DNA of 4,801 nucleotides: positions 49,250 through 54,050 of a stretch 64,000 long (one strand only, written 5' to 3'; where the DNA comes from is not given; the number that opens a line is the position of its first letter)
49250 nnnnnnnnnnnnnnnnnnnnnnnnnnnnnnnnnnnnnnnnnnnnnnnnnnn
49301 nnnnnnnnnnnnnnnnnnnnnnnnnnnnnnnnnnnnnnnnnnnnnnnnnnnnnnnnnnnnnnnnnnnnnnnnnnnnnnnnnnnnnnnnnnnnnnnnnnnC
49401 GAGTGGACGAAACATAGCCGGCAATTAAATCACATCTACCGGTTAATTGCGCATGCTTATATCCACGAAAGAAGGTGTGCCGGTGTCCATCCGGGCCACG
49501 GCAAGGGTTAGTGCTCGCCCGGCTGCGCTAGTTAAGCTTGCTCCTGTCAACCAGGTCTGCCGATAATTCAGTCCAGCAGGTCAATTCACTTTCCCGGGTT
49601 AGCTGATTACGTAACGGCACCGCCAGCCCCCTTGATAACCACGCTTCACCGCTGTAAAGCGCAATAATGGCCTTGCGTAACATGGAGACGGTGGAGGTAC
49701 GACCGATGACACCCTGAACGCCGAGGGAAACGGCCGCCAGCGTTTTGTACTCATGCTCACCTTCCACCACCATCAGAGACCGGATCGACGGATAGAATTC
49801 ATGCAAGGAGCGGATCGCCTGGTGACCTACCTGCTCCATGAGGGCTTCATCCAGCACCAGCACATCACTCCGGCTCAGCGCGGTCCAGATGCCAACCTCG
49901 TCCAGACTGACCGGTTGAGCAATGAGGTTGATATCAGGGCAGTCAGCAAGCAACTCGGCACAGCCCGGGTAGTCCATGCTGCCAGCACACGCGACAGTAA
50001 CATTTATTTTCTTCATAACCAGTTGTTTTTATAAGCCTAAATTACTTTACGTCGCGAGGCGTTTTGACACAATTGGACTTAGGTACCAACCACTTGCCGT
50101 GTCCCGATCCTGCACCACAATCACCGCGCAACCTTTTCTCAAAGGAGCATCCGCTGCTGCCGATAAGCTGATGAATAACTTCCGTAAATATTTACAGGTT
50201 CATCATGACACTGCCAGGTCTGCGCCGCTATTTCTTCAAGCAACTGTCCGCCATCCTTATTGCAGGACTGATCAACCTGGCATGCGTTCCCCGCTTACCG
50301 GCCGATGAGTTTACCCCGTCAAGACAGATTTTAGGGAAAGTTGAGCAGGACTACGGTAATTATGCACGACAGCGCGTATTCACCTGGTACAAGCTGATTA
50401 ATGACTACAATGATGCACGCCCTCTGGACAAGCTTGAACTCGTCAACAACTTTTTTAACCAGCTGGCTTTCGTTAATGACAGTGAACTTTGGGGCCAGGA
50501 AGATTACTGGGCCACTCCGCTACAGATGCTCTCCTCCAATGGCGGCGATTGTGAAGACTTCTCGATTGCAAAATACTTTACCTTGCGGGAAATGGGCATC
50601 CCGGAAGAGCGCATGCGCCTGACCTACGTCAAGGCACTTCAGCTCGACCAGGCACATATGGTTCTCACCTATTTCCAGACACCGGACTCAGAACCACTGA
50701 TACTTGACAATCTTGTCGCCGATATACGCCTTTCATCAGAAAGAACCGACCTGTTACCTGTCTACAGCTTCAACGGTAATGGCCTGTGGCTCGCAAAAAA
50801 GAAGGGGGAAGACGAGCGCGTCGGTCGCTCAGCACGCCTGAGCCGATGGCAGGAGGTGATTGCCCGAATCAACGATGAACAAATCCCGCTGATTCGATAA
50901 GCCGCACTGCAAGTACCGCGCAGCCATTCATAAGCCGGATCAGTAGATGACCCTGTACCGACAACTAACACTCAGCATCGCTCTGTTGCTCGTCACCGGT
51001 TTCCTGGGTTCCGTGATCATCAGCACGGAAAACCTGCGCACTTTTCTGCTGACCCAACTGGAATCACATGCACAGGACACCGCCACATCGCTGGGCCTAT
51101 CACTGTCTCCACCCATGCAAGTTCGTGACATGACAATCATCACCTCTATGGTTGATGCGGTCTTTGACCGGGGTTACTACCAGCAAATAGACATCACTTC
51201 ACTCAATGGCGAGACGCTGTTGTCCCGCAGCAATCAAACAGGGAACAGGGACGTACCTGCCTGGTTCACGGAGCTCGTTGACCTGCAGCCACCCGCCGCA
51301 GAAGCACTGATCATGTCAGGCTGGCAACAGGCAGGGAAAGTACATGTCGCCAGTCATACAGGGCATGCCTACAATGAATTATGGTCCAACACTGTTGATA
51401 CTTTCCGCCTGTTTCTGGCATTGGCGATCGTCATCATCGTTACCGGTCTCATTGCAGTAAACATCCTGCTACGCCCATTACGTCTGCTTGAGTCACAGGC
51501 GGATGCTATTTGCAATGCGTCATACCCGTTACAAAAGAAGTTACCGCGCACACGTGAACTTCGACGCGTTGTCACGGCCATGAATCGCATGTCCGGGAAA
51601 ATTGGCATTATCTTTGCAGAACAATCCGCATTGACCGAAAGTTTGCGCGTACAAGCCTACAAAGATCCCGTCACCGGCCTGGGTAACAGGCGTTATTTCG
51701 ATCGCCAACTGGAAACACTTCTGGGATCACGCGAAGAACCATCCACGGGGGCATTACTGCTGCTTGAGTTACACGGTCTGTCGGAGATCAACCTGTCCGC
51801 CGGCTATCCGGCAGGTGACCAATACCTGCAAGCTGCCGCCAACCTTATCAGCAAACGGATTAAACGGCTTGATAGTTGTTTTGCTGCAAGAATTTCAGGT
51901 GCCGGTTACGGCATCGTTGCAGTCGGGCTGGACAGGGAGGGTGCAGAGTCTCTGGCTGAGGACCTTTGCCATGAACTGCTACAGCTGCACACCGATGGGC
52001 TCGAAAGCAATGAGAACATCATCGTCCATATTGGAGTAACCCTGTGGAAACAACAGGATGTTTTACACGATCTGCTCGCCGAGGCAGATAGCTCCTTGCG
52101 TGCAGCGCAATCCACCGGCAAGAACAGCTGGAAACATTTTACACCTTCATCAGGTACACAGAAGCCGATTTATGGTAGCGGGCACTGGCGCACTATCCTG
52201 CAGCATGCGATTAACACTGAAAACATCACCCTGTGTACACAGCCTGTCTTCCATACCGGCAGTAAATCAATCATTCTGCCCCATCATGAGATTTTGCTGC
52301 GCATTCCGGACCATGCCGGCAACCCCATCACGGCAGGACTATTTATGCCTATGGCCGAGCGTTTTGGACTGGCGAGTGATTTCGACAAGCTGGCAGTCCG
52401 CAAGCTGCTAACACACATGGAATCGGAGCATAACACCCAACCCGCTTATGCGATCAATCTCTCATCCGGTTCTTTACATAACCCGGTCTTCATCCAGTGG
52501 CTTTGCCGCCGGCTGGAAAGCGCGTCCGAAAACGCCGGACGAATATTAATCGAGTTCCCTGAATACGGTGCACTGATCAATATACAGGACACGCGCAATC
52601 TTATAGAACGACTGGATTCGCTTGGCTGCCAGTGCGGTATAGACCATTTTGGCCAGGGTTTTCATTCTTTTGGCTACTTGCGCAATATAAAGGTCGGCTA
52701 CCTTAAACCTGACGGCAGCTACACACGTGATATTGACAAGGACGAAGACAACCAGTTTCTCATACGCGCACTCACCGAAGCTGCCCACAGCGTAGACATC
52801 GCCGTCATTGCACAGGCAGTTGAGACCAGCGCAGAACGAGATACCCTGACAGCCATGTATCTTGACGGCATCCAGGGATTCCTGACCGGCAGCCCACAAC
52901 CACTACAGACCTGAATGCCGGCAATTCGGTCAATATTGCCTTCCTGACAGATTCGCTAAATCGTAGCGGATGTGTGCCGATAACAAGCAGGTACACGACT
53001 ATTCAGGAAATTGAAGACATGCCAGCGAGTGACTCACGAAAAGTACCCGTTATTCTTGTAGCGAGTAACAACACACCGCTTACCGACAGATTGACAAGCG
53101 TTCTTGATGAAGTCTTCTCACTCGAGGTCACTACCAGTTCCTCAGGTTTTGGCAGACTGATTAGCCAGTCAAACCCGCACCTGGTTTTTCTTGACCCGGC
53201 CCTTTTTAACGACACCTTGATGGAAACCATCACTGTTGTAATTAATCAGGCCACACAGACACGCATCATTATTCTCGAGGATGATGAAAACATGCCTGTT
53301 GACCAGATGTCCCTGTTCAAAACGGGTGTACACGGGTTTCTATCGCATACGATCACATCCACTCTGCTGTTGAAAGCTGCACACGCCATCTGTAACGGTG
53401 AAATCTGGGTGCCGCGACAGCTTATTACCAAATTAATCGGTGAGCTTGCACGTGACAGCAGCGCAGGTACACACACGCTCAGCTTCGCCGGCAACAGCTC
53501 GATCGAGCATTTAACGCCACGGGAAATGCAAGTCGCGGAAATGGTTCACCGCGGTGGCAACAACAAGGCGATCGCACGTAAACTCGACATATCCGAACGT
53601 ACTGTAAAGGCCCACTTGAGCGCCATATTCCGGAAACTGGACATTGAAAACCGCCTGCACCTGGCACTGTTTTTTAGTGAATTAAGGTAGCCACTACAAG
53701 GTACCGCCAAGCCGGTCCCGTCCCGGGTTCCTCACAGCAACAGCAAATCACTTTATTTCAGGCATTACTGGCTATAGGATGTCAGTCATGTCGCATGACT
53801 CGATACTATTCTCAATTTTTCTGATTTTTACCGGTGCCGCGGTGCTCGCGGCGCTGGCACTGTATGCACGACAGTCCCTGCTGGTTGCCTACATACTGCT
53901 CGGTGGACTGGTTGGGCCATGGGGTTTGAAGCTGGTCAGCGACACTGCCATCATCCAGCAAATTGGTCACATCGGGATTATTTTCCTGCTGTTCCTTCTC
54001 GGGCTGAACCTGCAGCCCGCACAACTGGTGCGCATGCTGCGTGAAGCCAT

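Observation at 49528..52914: LapG/LapD c-di-GMP inside-out proteolysis module without a local adhesin, flanked by two atypical LuxR-type pseudo-receivers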

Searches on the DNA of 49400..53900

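Call 59: search_rna_families(source=window, start=49400, end=53900, threshold=evalue, max_evalue=1)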
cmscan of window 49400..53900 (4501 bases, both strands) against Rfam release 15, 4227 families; matches with E-value up to 1: 1.
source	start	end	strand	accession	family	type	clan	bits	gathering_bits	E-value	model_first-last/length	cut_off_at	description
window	50980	51027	-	RF01127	sR42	Gene; snRNA; snoRNA; CD-box;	-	18.4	38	0.4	1-63/63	no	Small nucleolar RNA sR42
